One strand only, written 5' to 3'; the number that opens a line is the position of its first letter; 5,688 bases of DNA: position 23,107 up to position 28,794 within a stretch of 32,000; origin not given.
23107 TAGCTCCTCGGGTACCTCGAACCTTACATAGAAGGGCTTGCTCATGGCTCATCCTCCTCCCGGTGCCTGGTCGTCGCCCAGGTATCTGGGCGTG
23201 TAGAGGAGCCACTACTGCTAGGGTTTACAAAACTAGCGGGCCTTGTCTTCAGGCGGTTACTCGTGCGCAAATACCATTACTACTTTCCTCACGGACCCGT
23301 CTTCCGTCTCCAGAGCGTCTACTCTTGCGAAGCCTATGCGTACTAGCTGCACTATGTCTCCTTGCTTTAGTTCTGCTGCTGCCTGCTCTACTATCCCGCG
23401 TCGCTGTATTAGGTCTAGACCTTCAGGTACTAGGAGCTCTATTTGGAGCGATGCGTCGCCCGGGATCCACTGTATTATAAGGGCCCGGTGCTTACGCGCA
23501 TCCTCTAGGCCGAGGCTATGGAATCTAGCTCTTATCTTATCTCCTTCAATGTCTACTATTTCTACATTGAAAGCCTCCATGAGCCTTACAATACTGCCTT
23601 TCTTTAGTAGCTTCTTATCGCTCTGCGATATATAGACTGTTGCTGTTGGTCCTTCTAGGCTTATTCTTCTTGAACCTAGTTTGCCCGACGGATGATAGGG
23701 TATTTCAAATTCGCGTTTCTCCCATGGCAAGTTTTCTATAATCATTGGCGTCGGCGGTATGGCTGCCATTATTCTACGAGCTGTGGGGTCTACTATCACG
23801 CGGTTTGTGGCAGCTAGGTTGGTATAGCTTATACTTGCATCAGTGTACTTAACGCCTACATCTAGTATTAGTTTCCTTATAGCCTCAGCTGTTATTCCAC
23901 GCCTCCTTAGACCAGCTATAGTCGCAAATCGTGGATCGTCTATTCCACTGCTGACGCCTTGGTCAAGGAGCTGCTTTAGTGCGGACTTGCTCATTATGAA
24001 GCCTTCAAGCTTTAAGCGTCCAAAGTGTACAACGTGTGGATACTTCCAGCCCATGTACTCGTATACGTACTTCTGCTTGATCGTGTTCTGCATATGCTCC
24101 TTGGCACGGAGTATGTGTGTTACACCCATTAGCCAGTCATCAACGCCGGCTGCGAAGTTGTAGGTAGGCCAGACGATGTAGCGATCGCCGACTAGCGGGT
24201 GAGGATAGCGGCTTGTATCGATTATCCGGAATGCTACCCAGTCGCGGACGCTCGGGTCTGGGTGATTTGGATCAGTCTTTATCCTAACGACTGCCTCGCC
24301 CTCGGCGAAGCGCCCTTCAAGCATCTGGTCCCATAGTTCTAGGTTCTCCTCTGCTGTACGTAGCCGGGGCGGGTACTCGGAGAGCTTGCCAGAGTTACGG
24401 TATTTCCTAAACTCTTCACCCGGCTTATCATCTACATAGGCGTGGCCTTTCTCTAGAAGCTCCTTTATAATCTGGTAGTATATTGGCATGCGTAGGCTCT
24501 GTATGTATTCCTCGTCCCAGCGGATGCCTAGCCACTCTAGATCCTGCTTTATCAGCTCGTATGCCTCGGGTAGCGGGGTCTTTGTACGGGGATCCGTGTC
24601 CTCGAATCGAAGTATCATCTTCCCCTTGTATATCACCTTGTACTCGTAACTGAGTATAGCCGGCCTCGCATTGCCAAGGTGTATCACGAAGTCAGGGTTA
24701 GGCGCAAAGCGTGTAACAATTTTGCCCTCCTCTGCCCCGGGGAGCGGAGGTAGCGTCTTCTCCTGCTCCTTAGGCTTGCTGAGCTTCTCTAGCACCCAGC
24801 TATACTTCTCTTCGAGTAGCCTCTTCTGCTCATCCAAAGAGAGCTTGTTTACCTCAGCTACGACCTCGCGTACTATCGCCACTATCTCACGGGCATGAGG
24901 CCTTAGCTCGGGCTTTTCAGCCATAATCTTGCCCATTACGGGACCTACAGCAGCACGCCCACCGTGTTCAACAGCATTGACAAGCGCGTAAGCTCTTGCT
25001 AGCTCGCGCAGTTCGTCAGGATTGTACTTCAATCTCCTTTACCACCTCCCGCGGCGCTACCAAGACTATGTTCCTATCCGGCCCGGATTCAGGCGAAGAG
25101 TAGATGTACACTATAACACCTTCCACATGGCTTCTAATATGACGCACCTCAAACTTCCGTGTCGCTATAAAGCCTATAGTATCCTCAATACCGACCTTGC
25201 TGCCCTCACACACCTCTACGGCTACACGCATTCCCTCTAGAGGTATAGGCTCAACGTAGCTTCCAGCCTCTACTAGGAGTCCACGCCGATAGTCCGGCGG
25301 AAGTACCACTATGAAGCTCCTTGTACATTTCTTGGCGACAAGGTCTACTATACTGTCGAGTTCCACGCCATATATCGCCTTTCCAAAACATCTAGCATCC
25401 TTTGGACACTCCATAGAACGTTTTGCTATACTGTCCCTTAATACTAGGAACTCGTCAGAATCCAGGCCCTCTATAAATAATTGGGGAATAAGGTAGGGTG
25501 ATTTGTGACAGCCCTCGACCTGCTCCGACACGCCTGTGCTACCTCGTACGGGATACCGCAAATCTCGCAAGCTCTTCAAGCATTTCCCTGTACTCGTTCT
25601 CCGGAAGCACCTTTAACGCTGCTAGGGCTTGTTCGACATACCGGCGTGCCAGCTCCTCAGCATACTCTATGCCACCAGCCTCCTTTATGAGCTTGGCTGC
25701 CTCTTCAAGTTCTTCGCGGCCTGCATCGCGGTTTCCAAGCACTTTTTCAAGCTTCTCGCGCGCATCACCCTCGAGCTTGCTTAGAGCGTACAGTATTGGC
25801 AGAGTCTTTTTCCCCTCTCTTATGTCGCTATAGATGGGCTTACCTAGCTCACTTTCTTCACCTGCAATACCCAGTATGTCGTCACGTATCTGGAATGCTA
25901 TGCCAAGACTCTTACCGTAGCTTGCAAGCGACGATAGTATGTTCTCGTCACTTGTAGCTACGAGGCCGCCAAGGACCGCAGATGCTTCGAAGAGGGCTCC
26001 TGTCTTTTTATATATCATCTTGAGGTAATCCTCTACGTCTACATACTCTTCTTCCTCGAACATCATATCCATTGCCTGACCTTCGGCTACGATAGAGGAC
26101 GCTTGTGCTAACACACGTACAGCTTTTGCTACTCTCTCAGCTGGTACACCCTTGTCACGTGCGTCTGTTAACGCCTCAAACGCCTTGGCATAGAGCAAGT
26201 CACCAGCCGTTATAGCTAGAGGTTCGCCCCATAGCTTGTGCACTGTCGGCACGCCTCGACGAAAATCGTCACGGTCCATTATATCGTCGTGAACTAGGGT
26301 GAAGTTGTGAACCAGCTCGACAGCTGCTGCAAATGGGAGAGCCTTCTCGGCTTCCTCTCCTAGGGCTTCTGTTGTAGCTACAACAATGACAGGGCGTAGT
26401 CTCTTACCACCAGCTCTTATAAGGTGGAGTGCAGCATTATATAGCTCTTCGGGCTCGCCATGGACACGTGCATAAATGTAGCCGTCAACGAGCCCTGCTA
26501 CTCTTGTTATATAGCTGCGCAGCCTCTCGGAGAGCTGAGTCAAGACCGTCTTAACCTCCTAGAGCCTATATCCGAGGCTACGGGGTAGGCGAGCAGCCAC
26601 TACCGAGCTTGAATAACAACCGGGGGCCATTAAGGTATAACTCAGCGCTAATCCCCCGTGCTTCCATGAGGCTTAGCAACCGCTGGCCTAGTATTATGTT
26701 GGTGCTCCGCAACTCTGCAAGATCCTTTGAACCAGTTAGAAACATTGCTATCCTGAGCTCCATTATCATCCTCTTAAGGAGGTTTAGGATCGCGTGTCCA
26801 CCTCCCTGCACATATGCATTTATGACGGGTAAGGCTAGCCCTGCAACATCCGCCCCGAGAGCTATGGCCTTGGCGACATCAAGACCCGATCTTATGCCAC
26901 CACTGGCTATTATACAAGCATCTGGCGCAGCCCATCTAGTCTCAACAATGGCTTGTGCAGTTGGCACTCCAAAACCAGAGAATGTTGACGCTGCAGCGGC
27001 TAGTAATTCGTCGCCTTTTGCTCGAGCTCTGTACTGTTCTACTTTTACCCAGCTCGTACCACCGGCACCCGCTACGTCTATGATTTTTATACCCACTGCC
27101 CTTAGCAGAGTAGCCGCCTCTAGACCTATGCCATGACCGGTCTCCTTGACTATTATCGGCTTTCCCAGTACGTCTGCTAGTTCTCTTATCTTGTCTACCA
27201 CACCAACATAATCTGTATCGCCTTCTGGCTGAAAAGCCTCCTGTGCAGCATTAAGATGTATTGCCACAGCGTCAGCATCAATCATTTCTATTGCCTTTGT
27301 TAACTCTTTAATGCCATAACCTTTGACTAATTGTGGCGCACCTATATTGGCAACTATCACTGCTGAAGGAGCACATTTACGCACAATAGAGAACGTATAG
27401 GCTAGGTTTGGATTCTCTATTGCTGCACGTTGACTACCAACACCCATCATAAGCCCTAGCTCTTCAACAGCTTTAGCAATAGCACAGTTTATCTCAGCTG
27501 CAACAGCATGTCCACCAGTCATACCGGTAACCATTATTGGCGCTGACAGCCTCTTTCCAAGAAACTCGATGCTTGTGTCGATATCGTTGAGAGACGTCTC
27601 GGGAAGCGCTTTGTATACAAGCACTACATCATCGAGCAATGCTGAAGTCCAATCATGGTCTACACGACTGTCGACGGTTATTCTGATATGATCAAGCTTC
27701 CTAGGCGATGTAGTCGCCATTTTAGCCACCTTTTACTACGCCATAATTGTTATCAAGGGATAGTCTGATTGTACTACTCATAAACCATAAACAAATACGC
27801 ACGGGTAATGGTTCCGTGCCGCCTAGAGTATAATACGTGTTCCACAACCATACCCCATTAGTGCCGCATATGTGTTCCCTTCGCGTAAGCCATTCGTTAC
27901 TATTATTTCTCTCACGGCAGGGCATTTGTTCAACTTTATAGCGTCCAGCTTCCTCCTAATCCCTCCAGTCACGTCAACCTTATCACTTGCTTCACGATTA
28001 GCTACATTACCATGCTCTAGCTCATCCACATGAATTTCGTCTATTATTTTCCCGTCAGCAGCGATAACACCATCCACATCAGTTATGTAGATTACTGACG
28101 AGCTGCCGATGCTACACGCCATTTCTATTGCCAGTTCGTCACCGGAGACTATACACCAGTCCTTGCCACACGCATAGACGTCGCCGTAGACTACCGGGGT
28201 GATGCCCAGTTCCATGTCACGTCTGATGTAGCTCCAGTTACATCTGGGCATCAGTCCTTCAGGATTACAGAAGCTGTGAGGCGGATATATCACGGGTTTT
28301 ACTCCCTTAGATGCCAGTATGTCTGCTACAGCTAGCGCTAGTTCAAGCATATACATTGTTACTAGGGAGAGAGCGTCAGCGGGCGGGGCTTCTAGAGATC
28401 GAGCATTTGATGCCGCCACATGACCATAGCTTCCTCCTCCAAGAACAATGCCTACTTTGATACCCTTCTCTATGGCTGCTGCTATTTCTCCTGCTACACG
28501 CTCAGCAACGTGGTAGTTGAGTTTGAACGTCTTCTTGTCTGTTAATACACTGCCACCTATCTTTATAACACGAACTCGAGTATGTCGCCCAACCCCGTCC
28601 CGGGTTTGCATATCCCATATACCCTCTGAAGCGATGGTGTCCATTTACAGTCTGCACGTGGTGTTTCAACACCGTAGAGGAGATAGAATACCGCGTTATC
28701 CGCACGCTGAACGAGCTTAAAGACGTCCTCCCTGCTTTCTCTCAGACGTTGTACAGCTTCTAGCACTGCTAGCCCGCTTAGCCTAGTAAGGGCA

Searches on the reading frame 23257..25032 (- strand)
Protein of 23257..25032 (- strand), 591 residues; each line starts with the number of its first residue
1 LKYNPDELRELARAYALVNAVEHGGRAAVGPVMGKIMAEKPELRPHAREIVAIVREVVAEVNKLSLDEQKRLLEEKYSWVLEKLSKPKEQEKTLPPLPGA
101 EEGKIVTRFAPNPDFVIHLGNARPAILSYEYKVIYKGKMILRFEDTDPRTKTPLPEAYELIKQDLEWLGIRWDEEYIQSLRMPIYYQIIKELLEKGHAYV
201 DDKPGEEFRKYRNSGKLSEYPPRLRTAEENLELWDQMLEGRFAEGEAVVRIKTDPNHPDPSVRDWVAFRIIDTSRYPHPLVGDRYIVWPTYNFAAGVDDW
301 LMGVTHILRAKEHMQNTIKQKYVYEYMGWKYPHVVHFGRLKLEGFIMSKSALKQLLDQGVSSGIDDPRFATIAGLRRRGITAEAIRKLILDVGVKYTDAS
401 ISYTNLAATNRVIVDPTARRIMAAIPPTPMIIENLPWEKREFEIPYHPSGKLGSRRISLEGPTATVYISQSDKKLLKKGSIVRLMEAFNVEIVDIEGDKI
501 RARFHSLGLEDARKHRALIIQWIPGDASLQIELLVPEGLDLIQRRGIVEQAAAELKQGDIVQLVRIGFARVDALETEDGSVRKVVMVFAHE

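Call 66: search_protein_families(library=pfam, proteins=[window:23257-25032:-], max_evalue=0.001)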
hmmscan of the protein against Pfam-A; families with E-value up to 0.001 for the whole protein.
window:23257-25032:- (591 aa): 3 families
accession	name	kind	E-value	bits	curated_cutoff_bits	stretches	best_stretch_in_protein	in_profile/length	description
PF00749.27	tRNA-synt_1c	-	3.1e-77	260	23.4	1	104-410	1-308/314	tRNA synthetases class I (E and Q), catalytic domain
PF03950.23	tRNA-synt_1c_C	-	3.7e-18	66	23.9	1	418-499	1-83/91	tRNA synthetases class I (E and Q), anti-codon binding domain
PF20974.2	tRNA-synt_1c_C2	-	1.1e-07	32.9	23.9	1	519-572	1-69/69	tRNA synthetases class I (E and Q), anti-codon binding domain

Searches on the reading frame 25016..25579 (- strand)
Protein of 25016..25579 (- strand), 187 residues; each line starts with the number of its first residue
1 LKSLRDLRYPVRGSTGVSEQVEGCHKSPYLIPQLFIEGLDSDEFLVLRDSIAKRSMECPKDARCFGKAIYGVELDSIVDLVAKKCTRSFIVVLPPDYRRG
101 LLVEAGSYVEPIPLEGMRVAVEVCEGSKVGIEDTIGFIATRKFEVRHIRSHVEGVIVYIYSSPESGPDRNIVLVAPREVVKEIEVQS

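Call 66: search_protein_families(library=pfam, proteins=[window:25016-25579:-], max_evalue=0.001)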
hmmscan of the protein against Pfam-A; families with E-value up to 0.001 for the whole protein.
window:25016-25579:- (187 aa): 1 family
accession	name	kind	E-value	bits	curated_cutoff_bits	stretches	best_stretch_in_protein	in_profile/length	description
PF09891.15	DUF2118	-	1.2e-45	155.5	20.5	1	30-176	2-148/149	Uncharacterized protein conserved in archaea (DUF2118)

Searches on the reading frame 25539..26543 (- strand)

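Call 66: search_protein_families(library=pfam, proteins=[window:25539-26543:-], max_evalue=0.001)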
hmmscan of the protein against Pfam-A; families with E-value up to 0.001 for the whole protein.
window:25539-26543:- (334 aa): 1 family
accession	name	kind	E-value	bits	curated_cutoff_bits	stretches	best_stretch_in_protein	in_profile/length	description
PF00348.22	polyprenyl_synt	-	1.3e-77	260.9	27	1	32-285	2-250/251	Polyprenyl synthetase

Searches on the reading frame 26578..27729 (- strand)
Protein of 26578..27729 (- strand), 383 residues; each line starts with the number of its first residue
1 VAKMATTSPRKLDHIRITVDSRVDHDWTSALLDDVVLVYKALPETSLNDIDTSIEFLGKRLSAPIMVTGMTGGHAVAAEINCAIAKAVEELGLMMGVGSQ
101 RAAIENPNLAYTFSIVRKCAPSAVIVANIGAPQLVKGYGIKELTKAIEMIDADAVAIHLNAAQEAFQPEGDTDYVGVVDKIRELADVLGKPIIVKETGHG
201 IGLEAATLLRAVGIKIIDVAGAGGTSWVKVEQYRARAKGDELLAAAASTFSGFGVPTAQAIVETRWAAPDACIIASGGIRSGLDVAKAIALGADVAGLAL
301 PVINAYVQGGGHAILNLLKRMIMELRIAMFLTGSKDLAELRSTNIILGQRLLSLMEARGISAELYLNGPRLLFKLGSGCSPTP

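Call 66: search_protein_families(library=pfam, proteins=[window:26578-27729:-], max_evalue=0.001)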
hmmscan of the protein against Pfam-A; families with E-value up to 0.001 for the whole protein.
window:26578-27729:- (383 aa): 3 families
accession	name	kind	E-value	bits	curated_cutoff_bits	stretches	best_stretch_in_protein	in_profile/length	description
PF01070.24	FMN_dh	-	1.3e-23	84.1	24.9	2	178-345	207-348/350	FMN-dependent dehydrogenase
PF00478.31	IMPDH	-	8.8e-07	28.7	25.6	1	250-295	185-232/345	IMP dehydrogenase / GMP reductase domain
PF01645.23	Glu_synthase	-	3.9e-05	23.4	20.4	0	254-299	259-304/369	Conserved region in glutamate synthase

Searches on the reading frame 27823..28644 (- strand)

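Call 66: search_protein_families(library=pfam, proteins=[window:27823-28644:-], max_evalue=0.001)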
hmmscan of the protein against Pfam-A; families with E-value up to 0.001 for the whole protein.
window:27823-28644:- (273 aa): 1 family
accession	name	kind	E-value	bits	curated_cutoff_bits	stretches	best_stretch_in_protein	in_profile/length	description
PF00696.33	AA_kinase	-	7.2e-29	101.6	24.9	1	24-236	2-219/234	Amino acid kinase family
